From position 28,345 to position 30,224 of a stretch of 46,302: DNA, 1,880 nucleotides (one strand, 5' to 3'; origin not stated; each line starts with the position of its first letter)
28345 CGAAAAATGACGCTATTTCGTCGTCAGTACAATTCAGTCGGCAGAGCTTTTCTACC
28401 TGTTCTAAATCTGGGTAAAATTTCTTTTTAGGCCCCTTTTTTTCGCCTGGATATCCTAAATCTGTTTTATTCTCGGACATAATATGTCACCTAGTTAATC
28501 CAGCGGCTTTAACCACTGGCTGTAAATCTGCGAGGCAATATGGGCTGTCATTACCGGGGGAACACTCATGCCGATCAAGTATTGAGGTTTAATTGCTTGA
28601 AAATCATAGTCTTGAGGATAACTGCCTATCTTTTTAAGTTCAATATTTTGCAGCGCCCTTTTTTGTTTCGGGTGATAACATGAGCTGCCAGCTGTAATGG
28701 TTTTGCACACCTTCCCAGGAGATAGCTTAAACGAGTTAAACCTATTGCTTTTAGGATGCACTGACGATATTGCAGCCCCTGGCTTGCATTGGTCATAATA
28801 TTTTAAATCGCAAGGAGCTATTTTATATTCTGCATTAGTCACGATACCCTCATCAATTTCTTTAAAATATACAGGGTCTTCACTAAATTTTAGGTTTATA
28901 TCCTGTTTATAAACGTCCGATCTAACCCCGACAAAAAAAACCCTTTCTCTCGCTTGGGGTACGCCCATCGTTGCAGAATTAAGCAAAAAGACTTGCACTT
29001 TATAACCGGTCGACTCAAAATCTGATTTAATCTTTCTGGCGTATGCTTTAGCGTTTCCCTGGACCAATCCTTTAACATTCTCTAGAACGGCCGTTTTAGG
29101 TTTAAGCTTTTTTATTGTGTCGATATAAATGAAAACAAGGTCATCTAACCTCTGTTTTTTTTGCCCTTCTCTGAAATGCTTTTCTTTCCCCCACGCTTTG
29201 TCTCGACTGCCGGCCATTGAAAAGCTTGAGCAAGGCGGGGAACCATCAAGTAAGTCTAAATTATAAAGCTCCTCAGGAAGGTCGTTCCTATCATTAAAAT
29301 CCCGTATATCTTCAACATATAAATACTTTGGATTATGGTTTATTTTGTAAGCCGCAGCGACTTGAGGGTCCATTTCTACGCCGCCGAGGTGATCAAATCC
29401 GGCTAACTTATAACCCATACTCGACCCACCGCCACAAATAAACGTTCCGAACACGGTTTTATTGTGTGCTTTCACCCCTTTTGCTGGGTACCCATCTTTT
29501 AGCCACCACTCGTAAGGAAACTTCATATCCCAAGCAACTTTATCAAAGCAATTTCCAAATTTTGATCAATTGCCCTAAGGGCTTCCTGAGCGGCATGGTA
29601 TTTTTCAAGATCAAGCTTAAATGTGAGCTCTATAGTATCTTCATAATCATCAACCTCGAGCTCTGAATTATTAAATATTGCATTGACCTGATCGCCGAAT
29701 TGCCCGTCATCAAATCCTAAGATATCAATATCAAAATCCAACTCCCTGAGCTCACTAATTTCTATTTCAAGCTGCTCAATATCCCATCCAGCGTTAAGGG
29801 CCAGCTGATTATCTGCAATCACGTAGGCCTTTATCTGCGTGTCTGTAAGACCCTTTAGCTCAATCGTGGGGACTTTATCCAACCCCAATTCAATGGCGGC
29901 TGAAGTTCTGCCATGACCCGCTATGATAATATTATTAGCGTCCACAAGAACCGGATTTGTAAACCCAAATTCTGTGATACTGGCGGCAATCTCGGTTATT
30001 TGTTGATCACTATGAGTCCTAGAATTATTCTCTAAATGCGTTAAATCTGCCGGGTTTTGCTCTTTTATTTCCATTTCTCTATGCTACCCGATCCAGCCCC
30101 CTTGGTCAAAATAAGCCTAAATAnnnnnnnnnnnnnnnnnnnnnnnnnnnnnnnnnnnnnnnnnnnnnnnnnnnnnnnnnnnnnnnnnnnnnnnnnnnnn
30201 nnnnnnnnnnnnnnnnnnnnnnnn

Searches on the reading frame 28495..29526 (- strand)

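Call 101: search_protein_families(library=phrogs, proteins=[window:28495-29526:-], max_evalue=0.00001)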
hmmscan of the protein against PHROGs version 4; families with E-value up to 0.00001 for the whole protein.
window:28495-29526:- (343 aa): 4 families
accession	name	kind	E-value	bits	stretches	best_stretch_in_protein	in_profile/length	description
phrog_116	-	other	1.1e-64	220.1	1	19-339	204-494/779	DNA methyltransferase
phrog_36001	-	unknown function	3.9e-34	118.9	2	99-208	460-568/715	-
phrog_363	-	other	1.4e-31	110.9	1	24-215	55-228/327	DNA methyltransferase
phrog_5999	-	other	9.8e-09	36.2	1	25-117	5-95/109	DNA methyltransferase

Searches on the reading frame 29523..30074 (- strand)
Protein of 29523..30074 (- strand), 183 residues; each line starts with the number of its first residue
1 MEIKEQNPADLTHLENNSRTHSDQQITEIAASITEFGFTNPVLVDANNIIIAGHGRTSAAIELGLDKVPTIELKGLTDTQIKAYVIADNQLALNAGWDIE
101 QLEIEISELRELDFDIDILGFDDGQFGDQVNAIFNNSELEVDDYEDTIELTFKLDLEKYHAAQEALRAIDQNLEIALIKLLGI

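Call 101: search_protein_families(library=phrogs, proteins=[window:29523-30074:-], max_evalue=0.00001)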
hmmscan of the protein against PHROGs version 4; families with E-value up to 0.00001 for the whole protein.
window:29523-30074:- (183 aa): 14 families
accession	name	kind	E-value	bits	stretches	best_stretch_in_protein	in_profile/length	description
phrog_620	-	DNA, RNA and nucleotide metabolism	4.2e-51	175.1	1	1-149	7-149/217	ParB-like partition protein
phrog_15396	-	DNA, RNA and nucleotide metabolism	1.7e-46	160.1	1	16-166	17-166/258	ParB-like partition nuclease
phrog_498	-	other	1e-44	154.1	1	1-152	33-186/633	DNA methyltransferase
phrog_930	-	DNA, RNA and nucleotide metabolism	1.4e-32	114.3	1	2-146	6-146/223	ParB-like partition protein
phrog_940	-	DNA, RNA and nucleotide metabolism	2.9e-27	96.9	1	1-122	4-123/388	nuclease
phrog_8071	-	DNA, RNA and nucleotide metabolism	1.7e-22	81.2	1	9-173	13-174/389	ParB-like partition protein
phrog_9353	-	unknown function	1.8e-20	74.9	1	7-150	18-161/245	-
phrog_723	-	DNA, RNA and nucleotide metabolism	4.8e-18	66.8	1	2-146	12-157/223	ParB-like partition protein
phrog_18056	-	DNA, RNA and nucleotide metabolism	1.1e-14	55.2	1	1-91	1-90/387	ParB-like partition nuclease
phrog_4715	-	DNA, RNA and nucleotide metabolism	6e-11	42.4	1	3-92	147-240/630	ParB-like partition protein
phrog_5475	-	unknown function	1.2e-09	38.4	1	14-81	14-77/458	-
phrog_3264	-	DNA, RNA and nucleotide metabolism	4e-08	34.2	1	13-89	58-138/337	ParB-like partition protein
phrog_6218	-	DNA, RNA and nucleotide metabolism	1.8e-06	28.4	1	2-79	4-85/506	ParB-like partition protein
phrog_12047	-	DNA, RNA and nucleotide metabolism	2.5e-06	28.3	0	24-69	19-64/301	ParB-like partition nuclease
